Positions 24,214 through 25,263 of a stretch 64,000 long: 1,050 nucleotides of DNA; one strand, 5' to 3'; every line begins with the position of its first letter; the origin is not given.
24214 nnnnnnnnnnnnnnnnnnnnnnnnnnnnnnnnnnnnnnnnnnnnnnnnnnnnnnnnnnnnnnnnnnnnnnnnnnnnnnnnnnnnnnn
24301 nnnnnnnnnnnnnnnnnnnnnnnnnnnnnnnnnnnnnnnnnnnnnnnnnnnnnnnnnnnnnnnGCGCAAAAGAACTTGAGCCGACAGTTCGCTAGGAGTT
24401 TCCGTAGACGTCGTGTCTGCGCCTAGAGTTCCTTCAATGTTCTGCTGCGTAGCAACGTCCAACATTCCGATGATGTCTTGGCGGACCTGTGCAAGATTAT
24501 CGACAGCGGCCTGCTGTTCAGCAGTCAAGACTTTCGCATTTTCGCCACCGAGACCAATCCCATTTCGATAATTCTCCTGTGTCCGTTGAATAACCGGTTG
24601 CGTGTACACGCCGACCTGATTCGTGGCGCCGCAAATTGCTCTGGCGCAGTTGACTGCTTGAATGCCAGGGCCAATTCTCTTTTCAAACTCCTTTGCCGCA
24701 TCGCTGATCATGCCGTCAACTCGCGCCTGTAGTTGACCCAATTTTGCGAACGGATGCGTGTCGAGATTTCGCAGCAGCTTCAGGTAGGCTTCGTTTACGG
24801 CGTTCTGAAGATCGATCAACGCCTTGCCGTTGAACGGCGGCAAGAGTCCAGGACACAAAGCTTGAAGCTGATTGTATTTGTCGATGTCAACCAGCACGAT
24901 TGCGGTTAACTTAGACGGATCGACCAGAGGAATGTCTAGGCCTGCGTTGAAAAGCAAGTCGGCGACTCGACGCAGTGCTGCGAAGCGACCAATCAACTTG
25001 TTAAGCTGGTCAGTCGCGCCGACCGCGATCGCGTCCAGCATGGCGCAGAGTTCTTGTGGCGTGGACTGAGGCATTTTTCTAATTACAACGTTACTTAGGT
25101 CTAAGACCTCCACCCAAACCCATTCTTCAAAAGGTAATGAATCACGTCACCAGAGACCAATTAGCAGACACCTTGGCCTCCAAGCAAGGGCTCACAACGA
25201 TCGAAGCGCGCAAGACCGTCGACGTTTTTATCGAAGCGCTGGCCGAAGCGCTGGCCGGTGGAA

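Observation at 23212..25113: Pro-free collagen-like (GxQ) fibres sharing a repeated approx 110-aa insert domain, plus a P4H-like dioxygenase elsewhere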

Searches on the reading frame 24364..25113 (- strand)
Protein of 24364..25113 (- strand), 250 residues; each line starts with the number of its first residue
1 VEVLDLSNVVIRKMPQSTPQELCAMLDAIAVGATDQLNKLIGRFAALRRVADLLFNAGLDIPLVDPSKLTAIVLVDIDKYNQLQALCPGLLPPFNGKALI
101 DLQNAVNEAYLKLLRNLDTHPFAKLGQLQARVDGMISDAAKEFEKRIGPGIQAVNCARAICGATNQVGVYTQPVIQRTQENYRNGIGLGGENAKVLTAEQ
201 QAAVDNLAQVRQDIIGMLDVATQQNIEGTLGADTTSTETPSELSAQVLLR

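Call 10: search_protein_families(library=phrogs, proteins=[window:24364-25113:-], max_evalue=1)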
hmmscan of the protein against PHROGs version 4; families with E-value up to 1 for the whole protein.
seq(250 aa): 1 family
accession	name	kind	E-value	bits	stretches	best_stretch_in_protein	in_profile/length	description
phrog_315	-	lysis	0.0048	16.4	1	131-194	58-121/677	endolysin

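Call 11: search_protein_families(library=pfam, proteins=[window:24364-25113:-], max_evalue=1)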
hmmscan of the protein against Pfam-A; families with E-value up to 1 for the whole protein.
seq(250 aa): 0 families

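Call 81: search_solved_structures(query=window:24364-25113:-, max_evalue=1)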
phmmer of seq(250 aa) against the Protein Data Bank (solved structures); distinct sequences matched with E-value up to 1: 3.
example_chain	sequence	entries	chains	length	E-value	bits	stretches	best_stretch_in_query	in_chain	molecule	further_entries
7w1r_A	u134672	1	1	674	0.052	16.6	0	90-147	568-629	ATP-dependent RNA helicase SUPV3L1, mitochondrial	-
3rc3_A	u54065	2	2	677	0.052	16.6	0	90-147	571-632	ATP-dependent RNA helicase SUPV3L1, mitochondrial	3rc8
9vc8_A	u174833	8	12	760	0.069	16.2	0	90-147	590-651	ATP-dependent RNA helicase SUPV3L1, mitochondrial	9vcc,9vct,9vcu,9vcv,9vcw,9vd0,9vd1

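Call 83: search_dna_similar(query=window:24364-25113:-, collection=phages, mode=protein, max_evalue=0.01)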
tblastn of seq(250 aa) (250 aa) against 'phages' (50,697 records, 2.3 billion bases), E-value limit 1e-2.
No match.

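Call 101: find_homologous_proteins(query=window:24364-25113:-, max_evalue=0.001)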
Query seq(250 aa) (250 aa): 2 proteins with E <= 0.001 among 1252 candidates.
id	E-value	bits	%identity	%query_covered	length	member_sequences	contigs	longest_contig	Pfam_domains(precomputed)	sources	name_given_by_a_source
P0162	4.4e-57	212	49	82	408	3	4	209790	PF01391.24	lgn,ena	-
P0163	3.9e-46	176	48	72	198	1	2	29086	-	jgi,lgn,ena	-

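Call 103: find_encoding_contigs(protein=P0162, flank=6000, max_places=2)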
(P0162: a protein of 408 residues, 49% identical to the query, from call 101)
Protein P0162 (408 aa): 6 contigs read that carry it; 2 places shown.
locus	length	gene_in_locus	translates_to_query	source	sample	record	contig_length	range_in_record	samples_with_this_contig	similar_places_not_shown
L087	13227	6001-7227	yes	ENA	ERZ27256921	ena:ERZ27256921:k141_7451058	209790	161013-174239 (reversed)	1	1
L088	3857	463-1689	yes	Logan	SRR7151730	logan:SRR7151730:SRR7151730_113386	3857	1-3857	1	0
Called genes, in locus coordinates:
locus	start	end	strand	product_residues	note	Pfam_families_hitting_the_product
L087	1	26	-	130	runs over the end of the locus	-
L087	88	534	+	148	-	-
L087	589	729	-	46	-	-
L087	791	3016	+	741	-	-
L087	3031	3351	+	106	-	-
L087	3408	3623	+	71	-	-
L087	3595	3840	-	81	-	-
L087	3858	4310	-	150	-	-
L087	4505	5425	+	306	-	-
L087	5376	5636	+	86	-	-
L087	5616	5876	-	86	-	PF00216:Bac_DNA_binding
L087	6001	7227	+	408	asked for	PF01391:Collagen (weak)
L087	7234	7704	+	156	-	-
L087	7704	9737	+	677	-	-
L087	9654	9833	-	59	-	-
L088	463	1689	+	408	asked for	PF01391:Collagen (weak)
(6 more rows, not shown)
